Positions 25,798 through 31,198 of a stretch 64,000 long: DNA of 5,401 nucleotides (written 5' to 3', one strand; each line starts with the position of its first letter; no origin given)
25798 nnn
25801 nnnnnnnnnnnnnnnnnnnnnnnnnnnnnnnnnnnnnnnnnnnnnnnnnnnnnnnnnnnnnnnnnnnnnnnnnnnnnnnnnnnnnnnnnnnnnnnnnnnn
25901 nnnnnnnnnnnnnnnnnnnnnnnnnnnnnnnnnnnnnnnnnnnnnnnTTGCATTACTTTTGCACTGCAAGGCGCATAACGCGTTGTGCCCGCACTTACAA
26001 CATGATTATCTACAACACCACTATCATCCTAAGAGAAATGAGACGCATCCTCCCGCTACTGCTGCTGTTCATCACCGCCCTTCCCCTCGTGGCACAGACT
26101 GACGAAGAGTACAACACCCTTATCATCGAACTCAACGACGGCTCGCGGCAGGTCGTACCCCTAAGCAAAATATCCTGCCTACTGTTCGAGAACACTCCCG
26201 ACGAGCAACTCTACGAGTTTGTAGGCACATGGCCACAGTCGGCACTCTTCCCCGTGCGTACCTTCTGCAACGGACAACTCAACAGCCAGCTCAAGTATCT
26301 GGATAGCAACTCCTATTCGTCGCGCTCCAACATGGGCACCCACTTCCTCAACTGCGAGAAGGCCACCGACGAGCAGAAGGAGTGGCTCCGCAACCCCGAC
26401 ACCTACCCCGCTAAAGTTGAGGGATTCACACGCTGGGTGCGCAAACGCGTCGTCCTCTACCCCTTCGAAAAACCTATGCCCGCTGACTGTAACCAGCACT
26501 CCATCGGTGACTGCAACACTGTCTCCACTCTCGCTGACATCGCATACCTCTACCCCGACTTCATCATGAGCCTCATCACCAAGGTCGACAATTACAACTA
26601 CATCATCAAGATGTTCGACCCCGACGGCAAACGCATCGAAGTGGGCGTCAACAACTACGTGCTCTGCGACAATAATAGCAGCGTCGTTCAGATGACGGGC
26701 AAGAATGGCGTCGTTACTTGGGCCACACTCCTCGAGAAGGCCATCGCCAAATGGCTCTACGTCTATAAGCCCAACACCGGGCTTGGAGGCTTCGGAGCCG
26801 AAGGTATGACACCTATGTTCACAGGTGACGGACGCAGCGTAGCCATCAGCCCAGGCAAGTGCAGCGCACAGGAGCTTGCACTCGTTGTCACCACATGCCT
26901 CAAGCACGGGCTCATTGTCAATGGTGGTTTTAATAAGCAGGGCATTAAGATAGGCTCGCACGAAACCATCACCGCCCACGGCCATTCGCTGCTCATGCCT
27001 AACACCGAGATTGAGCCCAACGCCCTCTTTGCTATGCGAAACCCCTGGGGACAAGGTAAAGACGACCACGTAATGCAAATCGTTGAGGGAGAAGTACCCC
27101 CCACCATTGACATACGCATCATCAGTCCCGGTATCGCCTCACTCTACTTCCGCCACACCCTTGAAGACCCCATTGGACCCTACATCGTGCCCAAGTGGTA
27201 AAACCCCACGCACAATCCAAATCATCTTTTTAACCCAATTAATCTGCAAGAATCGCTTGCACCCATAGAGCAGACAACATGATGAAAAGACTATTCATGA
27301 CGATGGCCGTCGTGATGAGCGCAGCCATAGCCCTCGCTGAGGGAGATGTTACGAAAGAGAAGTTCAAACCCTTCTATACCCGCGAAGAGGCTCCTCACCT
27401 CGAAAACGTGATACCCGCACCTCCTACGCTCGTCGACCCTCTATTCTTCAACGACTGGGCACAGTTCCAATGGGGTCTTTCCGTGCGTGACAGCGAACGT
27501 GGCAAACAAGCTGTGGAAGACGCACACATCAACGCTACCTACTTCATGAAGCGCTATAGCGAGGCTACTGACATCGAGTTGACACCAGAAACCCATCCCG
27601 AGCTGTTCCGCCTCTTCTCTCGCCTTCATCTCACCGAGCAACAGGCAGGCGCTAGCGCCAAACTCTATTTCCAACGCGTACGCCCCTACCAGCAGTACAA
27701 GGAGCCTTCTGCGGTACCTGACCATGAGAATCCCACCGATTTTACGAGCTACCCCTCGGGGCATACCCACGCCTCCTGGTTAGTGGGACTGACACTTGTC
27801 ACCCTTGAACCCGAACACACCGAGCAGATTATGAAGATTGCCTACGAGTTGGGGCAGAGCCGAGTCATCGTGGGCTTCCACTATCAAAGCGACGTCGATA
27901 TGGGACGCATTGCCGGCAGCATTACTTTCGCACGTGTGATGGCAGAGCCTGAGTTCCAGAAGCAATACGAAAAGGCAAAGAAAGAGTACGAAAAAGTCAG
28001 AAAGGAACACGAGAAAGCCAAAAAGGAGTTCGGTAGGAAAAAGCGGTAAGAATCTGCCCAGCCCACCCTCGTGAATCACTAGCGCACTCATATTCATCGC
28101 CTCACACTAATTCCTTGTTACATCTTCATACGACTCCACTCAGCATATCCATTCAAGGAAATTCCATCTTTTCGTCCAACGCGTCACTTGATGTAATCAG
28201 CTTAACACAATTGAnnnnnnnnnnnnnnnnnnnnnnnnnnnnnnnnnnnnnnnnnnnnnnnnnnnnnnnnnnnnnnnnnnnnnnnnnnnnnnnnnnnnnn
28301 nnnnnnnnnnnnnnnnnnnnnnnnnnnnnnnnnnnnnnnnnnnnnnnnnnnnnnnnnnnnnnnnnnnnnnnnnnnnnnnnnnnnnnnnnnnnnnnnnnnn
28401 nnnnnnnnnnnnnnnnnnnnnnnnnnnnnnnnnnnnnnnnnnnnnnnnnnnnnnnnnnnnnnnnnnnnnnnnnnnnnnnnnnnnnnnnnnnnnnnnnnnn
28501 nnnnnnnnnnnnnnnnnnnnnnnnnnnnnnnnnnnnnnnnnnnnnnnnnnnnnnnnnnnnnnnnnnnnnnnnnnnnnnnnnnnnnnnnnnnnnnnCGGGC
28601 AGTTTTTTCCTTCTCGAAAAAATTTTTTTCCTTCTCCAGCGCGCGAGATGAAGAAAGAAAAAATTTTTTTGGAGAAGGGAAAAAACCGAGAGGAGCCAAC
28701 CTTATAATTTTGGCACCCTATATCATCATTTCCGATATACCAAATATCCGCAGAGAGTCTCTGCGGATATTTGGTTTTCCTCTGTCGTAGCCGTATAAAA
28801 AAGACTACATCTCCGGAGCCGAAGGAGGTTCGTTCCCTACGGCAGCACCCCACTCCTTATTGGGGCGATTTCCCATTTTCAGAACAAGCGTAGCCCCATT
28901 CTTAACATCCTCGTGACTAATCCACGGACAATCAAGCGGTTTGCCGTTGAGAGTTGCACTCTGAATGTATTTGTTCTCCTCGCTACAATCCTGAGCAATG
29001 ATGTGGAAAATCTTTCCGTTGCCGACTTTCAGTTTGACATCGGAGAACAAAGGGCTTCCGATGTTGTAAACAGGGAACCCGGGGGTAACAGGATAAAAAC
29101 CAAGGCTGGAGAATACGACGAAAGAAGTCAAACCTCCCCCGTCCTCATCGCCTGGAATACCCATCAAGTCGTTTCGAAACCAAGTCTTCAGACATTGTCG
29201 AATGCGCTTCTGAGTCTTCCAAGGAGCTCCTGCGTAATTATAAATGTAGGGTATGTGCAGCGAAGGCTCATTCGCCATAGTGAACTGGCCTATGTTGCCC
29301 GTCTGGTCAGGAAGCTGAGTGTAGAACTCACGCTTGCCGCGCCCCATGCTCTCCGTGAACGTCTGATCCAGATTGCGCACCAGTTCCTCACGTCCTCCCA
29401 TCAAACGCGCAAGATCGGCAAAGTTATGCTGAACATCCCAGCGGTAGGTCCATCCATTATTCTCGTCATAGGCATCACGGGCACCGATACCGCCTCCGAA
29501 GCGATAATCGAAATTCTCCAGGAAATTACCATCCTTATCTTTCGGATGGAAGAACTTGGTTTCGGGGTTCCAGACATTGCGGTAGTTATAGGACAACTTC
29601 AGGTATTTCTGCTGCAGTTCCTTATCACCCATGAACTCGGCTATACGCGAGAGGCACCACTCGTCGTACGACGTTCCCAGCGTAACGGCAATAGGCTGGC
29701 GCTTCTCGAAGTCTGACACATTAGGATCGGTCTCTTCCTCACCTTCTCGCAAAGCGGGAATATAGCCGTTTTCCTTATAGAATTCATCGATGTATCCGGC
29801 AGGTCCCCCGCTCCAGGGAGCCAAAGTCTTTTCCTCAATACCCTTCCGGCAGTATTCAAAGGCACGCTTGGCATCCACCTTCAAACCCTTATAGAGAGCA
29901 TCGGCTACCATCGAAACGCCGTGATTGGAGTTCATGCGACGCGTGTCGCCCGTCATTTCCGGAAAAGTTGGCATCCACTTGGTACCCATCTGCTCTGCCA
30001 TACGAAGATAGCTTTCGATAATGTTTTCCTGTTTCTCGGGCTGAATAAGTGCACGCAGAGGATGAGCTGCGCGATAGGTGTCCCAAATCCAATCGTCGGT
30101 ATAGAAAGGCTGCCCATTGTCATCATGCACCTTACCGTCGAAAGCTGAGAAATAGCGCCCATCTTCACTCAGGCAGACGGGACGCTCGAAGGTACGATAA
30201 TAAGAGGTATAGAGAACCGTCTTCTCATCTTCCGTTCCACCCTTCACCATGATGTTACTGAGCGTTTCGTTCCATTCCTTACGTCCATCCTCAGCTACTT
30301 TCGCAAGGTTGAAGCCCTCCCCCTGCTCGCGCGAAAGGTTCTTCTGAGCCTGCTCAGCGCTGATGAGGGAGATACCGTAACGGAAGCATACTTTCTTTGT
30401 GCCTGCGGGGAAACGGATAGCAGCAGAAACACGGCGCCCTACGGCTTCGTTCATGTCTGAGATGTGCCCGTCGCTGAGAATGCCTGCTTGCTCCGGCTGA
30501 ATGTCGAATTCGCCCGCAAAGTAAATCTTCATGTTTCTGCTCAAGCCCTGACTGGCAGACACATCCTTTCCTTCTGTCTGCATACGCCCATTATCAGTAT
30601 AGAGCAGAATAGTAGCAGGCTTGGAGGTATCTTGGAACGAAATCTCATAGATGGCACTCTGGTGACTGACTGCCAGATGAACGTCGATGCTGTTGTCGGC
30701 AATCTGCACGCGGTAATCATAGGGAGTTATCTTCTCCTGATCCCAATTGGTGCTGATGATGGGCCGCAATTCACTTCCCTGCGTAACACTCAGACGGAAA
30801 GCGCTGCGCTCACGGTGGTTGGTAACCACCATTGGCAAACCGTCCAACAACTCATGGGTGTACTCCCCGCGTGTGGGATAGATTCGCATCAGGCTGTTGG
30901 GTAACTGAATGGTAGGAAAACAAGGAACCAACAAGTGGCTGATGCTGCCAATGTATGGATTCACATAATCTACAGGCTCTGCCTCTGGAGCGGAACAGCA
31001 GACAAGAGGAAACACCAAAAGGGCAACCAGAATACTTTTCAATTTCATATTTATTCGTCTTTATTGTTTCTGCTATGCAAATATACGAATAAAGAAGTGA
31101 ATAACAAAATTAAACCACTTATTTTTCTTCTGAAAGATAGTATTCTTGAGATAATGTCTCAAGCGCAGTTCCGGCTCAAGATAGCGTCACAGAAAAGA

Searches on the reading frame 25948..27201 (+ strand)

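Call 9: search_protein_families(library=pfam, proteins=[window:25948-27201:+], max_evalue=0.001)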
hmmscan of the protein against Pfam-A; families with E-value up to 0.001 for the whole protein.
window:25948-27201:+ (417 aa): 1 family
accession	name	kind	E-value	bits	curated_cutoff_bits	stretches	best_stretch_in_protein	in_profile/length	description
PF00648.27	Peptidase_C2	-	3.5e-11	43.2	23.8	1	140-369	22-244/297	Calpain family cysteine protease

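Call 23: search_protein_families(library=ncbifam, proteins=[window:25948-27201:+], max_evalue=0.001)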
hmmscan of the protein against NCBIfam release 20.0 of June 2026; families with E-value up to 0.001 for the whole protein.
window:25948-27201:+ (417 aa): 0 families

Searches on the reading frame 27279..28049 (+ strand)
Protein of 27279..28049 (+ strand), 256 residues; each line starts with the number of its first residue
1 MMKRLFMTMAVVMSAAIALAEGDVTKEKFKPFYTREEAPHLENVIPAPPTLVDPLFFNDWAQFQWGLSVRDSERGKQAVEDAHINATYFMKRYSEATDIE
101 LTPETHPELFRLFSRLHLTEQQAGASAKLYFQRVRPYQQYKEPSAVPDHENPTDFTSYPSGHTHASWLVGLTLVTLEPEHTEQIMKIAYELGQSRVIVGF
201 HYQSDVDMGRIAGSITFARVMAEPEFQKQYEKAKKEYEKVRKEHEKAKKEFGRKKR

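Call 9: search_protein_families(library=pfam, proteins=[window:27279-28049:+], max_evalue=0.001)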
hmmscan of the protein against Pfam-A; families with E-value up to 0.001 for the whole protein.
window:27279-28049:+ (256 aa): 1 family
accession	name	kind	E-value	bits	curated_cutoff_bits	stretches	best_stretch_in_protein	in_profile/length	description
PF01569.27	PAP2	-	6.9e-13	48.9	27.2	1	126-220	18-121/130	PAP2 superfamily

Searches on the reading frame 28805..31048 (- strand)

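Call 9: search_protein_families(library=pfam, proteins=[window:28805-31048:-], max_evalue=0.001)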
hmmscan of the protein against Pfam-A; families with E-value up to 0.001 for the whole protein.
window:28805-31048:- (747 aa): 2 families
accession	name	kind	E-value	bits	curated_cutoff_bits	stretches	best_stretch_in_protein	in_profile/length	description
PF07971.18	Glyco_hydro_92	-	6.6e-151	503.8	24.6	1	233-727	1-464/464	Glycosyl hydrolase family 92 catalytic domain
PF17678.7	Glyco_hydro_92N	-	7.4e-21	75.5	34.5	1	28-227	1-236/236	Glycosyl hydrolase family 92 N-terminal domain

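Call 23: search_protein_families(library=ncbifam, proteins=[window:28805-31048:-], max_evalue=0.001)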
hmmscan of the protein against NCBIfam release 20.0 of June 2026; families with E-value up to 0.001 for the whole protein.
window:28805-31048:- (747 aa): 2 families
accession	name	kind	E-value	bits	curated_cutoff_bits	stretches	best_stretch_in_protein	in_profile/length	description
TIGR01180.1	aman2_put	subfamily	4.6e-208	692.8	249.55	1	23-731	34-749/749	GH92 family glycosyl hydrolase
NF035929.1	lectin_1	subfamily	2.6e-59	201.4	800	1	208-743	246-747/886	lectin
